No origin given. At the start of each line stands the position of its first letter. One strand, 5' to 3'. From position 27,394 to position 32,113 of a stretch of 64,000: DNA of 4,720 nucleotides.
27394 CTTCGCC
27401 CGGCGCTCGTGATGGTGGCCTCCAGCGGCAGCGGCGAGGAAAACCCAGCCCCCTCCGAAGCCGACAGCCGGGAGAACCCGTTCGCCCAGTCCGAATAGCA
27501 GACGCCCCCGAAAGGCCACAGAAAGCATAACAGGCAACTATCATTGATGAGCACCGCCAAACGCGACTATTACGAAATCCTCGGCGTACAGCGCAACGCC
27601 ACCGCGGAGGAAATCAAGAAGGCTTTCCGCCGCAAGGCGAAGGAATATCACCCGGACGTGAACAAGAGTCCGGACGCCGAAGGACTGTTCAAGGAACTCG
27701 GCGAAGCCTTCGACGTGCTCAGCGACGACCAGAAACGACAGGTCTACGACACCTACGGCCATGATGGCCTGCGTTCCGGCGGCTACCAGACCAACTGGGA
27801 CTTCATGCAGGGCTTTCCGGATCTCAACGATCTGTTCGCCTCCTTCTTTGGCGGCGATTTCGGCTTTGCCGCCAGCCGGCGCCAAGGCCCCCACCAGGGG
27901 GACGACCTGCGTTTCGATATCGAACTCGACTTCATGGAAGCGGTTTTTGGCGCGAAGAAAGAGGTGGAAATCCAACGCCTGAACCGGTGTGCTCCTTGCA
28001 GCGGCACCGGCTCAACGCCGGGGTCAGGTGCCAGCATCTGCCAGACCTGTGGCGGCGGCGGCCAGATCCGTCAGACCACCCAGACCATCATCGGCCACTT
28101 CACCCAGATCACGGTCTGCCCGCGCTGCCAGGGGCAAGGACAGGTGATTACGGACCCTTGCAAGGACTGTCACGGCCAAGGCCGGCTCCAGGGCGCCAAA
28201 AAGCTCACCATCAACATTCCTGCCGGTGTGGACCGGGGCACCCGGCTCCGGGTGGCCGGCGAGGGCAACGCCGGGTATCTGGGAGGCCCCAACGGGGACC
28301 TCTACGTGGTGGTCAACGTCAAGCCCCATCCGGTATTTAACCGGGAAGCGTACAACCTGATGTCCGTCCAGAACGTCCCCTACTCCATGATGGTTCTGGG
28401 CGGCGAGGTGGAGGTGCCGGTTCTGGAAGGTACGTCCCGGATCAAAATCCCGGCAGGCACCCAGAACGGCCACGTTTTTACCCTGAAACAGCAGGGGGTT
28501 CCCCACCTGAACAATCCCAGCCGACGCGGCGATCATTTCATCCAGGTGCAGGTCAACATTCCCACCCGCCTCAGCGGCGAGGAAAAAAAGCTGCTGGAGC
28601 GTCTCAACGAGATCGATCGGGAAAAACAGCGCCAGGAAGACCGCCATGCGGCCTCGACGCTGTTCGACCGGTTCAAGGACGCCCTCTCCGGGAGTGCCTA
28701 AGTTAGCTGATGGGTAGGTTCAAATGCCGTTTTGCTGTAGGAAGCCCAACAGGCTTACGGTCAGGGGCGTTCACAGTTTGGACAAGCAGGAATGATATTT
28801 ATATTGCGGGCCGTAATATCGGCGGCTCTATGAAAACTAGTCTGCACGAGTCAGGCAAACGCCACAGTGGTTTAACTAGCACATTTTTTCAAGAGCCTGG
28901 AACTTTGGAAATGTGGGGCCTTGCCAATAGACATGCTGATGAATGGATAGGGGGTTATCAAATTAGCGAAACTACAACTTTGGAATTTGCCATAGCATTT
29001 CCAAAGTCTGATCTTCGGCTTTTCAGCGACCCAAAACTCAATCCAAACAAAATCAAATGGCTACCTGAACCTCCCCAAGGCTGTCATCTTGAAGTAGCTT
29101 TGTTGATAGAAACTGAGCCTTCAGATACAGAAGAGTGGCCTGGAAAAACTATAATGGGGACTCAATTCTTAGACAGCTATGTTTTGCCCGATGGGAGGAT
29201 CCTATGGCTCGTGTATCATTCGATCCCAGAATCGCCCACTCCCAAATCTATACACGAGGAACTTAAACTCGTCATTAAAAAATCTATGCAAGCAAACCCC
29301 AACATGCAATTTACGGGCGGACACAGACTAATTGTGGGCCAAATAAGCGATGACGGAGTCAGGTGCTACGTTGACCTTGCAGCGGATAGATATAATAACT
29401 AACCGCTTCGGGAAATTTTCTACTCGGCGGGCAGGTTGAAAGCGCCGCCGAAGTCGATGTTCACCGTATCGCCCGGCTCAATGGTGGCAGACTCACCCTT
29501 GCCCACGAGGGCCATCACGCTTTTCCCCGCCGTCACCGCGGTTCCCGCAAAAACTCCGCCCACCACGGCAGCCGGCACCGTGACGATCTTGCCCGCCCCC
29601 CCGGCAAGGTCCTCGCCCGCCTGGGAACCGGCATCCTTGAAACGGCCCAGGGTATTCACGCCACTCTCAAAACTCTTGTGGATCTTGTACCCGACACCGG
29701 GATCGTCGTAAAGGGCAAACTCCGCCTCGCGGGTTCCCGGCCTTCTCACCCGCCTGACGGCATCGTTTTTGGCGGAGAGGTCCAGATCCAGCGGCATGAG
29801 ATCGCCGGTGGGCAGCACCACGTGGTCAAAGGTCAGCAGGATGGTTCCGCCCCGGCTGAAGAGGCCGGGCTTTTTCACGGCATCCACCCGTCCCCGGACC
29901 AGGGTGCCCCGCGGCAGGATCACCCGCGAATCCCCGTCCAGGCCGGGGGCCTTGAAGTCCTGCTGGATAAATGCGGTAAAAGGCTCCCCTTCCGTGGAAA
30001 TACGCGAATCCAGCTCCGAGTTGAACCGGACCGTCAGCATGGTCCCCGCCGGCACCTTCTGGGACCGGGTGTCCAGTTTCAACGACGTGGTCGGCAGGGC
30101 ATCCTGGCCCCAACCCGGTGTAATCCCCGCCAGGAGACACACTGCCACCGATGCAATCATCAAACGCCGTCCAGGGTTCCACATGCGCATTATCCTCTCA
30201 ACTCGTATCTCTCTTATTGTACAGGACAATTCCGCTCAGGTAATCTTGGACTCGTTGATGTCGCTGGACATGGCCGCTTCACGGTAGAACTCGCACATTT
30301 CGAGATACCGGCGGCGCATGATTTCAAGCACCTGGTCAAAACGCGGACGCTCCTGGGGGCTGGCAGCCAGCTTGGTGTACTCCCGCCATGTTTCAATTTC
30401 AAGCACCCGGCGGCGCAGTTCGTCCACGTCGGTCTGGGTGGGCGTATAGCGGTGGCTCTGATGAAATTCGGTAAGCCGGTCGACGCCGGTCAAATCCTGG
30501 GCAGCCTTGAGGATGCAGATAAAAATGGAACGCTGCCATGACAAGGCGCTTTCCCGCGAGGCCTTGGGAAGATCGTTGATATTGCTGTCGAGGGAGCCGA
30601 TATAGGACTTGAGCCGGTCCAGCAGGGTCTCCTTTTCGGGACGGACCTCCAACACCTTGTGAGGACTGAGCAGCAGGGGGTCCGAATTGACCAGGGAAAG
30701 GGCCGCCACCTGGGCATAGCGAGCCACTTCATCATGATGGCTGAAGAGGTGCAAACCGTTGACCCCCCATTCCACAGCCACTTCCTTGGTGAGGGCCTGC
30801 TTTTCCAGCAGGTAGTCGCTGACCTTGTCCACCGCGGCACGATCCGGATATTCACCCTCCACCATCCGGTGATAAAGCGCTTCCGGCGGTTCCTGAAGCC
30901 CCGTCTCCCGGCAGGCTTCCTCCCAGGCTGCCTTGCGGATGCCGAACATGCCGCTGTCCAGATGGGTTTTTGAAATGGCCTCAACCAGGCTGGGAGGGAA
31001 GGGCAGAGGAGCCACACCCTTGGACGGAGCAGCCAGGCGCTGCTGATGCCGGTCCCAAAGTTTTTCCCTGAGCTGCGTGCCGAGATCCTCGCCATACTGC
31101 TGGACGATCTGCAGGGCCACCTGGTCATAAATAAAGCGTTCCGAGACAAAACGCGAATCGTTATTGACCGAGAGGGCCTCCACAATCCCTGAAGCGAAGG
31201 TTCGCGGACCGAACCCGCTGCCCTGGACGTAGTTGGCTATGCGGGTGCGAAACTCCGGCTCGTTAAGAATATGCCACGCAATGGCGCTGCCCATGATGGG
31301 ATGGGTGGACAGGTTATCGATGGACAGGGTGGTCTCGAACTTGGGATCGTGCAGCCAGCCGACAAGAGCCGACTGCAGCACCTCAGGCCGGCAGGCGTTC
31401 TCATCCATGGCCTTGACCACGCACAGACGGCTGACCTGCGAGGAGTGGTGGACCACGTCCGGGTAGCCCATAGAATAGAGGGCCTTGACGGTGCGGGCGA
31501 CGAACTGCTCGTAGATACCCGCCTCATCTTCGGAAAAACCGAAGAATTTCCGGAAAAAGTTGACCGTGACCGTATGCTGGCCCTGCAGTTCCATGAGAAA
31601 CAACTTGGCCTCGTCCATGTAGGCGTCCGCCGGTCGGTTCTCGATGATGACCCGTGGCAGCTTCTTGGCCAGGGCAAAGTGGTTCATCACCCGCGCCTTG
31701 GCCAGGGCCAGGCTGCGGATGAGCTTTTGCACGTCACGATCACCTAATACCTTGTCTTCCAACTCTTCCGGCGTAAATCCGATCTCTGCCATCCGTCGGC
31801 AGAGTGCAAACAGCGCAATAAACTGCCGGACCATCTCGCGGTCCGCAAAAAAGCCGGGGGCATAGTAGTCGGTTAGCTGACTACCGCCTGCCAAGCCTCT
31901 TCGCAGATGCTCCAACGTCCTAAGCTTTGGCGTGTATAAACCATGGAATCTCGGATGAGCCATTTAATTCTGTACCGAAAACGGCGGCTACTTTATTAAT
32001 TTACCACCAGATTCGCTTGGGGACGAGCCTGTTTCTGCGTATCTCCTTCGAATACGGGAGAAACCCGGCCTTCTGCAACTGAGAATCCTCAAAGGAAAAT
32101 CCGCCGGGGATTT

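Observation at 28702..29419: About 0.7 kb low-GC insertion carrying an orphan ORF immediately after dnaJ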

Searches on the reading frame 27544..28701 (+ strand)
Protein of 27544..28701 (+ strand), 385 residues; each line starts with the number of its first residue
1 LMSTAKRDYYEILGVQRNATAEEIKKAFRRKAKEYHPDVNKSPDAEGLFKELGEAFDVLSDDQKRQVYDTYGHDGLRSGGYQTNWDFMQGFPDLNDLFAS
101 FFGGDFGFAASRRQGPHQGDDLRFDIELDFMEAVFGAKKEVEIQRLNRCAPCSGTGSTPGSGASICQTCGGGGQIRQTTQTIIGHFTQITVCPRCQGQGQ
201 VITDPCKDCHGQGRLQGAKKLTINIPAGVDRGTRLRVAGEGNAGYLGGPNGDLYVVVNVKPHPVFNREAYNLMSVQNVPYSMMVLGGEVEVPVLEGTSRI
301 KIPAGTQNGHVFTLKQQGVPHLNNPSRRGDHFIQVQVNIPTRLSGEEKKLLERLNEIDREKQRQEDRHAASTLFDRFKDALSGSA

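Call 12: find_related_loci(query=window:27544-28701:+, collection=genome_contigs, flank=6000)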
Query window:27544-28701:+ (385 aa) in genome_contigs; peptide patterns used: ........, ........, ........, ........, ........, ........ (x = any residue, [..] = any of these).
564 stretches matched a pattern; 511 encode a relative of the query (tblastn E <= 1e-3); the best 80 are kept; 80 distinct loci.
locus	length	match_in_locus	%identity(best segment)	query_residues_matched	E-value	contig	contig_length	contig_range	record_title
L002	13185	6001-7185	59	2-382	5e-158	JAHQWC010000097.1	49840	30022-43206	MAG: Vampirovibrio sp. isolate MAG.114 Posi_114-P53909, whole genome shotgun sequence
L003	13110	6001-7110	49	8-381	4e-115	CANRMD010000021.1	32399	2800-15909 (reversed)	MAG: Candidatus Gastranaerophilales bacterium isolate Lapin-011__bin49 genome assembly, contig: Lapin-011__NODE_1239_len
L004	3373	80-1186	49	8-381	5e-118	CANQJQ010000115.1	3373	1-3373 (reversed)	MAG: Candidatus Gastranaerophilales bacterium isolate Lapin-032__bin109 genome assembly, contig: Lapin-032__NODE_34420_l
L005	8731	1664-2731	48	8-362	1e-113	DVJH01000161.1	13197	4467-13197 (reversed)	MAG TPA_asm: Candidatus Galligastranaerophilus gallistercoris isolate CHK123-4750 CHK123__C228260_L13197_ERR2241891, who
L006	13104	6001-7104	49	8-381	7e-112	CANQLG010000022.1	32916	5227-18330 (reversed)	MAG: Candidatus Gastranaerophilales bacterium isolate Lapin-015__bin9 genome assembly, contig: Lapin-015__NODE_1085_leng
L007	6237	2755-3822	47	1-357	5e-110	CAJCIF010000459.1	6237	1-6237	Actinobacteria bacterium isolate BOG_genome_mining.164_sub genome assembly, contig: k141_3630806, whole genome shotgun s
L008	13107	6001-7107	44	6-381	2e-108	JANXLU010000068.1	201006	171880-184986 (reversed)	MAG: Chloroflexi bacterium isolate 336R_concoct_304 336R_k141_2233149, whole genome shotgun sequence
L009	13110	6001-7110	46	8-381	9e-103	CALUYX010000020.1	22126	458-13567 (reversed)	MAG: Candidatus Gastranaerophilales bacterium isolate BRZ_B__bin20 genome assembly, contig: BRZ_B__NODE_2984_length_2212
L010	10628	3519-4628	46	8-381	3e-101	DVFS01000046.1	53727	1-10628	MAG TPA_asm: Candidatus Galligastranaerophilus faecipullorum isolate ChiW23-1657 ChiW23__C101605_L53727_SRR5556883, whol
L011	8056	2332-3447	46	1-382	1e-100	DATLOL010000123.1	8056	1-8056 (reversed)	MAG TPA_asm: Thermoanaerobaculia bacterium isolate SMAG_U13825 k141_1771142, whole genome shotgun sequence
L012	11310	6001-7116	48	1-382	3e-98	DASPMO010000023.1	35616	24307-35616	MAG TPA_asm: Thermoanaerobaculia bacterium isolate SMAG_U12094 k141_3832, whole genome shotgun sequence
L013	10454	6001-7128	43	1-383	2e-97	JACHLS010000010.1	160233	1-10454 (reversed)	Sporosarcina luteola strain S00266 Ga0436341_10, whole genome shotgun sequence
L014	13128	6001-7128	43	1-383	4e-96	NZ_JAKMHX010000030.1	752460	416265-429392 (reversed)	Sporosarcina cyprini strain MB25 273, whole genome shotgun sequence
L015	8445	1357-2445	43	2-360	3e-96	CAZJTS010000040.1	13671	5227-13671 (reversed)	MAG TPA_asm: uncultured Fastidiosipila sp. isolate SRP274231_co1_13 genome assembly, contig: NODE_4337_length_13671_cov_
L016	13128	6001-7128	43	1-383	2e-96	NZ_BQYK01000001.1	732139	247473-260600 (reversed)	Sporosarcina sp. NCCP-2222 sequence01, whole genome shotgun sequence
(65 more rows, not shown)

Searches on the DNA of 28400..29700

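Call 18: search_rna_families(source=window, start=28400, end=29700, threshold=evalue, max_evalue=1)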
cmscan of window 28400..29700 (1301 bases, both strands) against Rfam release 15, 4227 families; matches with E-value up to 1: 0.
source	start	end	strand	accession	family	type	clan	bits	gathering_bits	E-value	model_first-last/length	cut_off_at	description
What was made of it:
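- Tried and rejected: Rfam found nothing on either strand of 28400-29700 (call 18).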

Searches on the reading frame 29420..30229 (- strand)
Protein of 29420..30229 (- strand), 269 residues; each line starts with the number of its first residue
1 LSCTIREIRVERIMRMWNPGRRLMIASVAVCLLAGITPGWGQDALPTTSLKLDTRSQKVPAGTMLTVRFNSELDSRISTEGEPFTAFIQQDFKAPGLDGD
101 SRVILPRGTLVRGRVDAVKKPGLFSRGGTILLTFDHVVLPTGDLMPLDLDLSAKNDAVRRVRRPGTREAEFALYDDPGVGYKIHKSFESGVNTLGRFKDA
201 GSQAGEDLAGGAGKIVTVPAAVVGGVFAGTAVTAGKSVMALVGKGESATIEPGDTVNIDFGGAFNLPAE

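Call 4: search_protein_families(library=pfam, proteins=[window:29420-30229:-], max_evalue=1)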
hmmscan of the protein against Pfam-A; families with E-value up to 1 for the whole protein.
window:29420-30229:- (269 aa): 0 families

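Call 9: search_protein_families(library=ncbifam, proteins=[window:29420-30229:-], max_evalue=1)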
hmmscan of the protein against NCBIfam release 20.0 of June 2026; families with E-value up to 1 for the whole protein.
window:29420-30229:- (269 aa): 0 families

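Call 52: find_related_loci(query=window:29420-30226:-, collection=metagenome_contigs, flank=5000)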
Query window:29420-30226:- (268 aa) in metagenome_contigs; peptide patterns used: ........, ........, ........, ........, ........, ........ (x = any residue, [..] = any of these).
600 stretches matched a pattern, but none encodes a relative of the query by tblastn (E <= 1e-3).
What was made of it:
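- Tried and rejected: The 269-aa neighbour found nothing in metagenome_contigs (call 52).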

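Call 54: find_homologous_proteins(query=window:29420-30226:-, max_evalue=1e-10)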
Query window:29420-30226:- (268 aa): 78 proteins with E <= 1e-10 among 2193 candidates.
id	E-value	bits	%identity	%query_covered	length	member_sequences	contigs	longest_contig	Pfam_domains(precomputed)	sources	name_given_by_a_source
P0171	2.9e-162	556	100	95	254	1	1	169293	-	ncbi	-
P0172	3.4e-131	455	83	93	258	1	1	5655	-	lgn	-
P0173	2.8e-92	327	58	94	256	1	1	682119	-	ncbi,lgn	-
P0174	8.6e-90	319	61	92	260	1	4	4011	-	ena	-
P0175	4.4e-89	316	58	94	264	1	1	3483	-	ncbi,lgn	-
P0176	4.1e-86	307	66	84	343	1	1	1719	-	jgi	jgi:hypothetical protein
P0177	1.2e-79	286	58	85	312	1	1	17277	-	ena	-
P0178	2.1e-77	278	56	86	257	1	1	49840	-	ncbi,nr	ncbi:MAG: hypothetical protein KTR14_07270 [Vampirovibrio sp.]|nr:hypothetical protein [Vampirovibri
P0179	1.7e-73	265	56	89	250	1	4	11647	-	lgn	-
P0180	3.0e-73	265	54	90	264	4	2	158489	-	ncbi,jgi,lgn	ncbi:MAG TPA: hypothetical protein V6C52_07645 [Coleofasciculaceae cyanobacterium]|jgi:hypothetical 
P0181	3.2e-73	264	56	83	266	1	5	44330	-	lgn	-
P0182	2.6e-72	261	50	99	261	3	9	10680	-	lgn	-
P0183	2.7e-72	261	55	86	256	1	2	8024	-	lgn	-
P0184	3.5e-72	261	54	88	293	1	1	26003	-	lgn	-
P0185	3.7e-72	261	56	83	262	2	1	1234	-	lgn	-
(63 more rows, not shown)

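Call 55: find_encoding_contigs(protein=P0172, flank=6000, max_places=3)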
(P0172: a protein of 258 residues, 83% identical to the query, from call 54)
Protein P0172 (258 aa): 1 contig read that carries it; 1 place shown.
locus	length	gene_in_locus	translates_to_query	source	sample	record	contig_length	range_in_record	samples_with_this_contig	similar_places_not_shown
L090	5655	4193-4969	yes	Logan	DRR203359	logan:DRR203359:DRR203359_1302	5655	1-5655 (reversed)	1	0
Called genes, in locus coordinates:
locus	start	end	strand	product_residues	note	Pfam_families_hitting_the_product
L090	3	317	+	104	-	?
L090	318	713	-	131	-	PF02823:ATP-synt_DE_N, PF00401:ATP-synt_DE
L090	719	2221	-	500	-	PF02874:ATP-synt_ab_N, PF00006:ATP-synt_ab, PF22919:ATP-synt_VA_C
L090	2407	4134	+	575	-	-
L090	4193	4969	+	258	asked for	-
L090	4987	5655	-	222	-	?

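Call 56: find_encoding_contigs(protein=P0173, flank=6000, max_places=2)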
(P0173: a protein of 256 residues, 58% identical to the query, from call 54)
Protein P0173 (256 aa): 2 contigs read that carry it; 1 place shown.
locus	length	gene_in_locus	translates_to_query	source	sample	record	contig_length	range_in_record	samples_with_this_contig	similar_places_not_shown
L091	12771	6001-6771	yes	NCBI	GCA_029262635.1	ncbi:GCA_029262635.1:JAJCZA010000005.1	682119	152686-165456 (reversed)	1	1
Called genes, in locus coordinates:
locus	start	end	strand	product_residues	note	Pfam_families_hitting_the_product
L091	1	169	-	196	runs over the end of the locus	-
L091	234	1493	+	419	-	PF00696:AA_kinase, PF01842:ACT, PF22468:ACT_9, PF13840:ACT_7, PF01842:ACT (weak), PF22468:ACT_9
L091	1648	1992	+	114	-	-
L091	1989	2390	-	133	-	PF02823:ATP-synt_DE_N, PF00401:ATP-synt_DE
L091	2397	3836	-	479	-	PF02874:ATP-synt_ab_N, PF00006:ATP-synt_ab, PF22919:ATP-synt_VA_C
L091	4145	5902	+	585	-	-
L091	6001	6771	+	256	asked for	-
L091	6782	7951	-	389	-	PF00226:DnaJ, PF01556:DnaJ_C, PF00684:DnaJ_CXXCXGXG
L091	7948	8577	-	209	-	PF01025:GrpE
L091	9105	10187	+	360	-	PF13646:HEAT_2 (faint), PF02985:HEAT (faint)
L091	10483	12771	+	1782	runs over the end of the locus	PF13181:TPR_8 (faint), PF13424:TPR_12 (faint), PF13428:TPR_14 (faint), PF24161:CCDC39 (weak), PF24161:CCDC39 (weak), PF13371:TPR_9 (weak), PF13414:TPR_11 (weak), PF07719:TPR_2 (weak), +8 more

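Call 57: find_encoding_contigs(protein=P0177, flank=6000, max_places=2)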
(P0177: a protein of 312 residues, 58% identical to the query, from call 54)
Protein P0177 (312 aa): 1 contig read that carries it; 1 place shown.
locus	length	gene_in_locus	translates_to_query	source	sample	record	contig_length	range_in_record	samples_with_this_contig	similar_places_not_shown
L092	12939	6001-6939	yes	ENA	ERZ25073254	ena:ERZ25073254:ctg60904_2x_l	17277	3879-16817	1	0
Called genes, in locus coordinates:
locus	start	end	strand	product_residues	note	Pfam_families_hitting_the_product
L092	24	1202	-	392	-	PF00155:Aminotran_1_2, PF01041:DegT_DnrJ_EryC1, PF01053:Cys_Met_Meta_PP (weak)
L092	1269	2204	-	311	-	PF02673:BacA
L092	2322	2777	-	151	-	PF02021:UPF0102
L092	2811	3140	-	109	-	-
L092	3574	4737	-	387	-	PF00266:Aminotran_5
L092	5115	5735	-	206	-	PF00072:Response_reg, PF00196:GerE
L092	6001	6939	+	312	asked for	-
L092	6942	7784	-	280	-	PF02405:MlaE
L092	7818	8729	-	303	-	-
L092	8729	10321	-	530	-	PF05140:ResB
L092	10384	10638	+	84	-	-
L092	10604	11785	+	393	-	PF00988:CPSase_sm_chain, PF00117:GATase, PF07722:Peptidase_C26 (faint)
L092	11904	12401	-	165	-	PF03975:CheD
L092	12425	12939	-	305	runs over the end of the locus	PF08668:HDOD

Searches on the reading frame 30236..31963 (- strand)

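Call 4: search_protein_families(library=pfam, proteins=[window:30236-31963:-], max_evalue=1)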
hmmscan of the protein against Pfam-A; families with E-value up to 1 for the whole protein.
window:30236-31963:- (575 aa): 1 family
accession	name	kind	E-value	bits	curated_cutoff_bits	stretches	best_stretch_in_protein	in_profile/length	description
PF21716.3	dnstrm_HI1420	-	0.23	11.8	27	0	71-102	23-55/90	Probable addiction module antidote protein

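Call 9: search_protein_families(library=ncbifam, proteins=[window:30236-31963:-], max_evalue=1)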
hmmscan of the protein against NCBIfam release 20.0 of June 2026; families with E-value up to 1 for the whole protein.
window:30236-31963:- (575 aa): 0 families
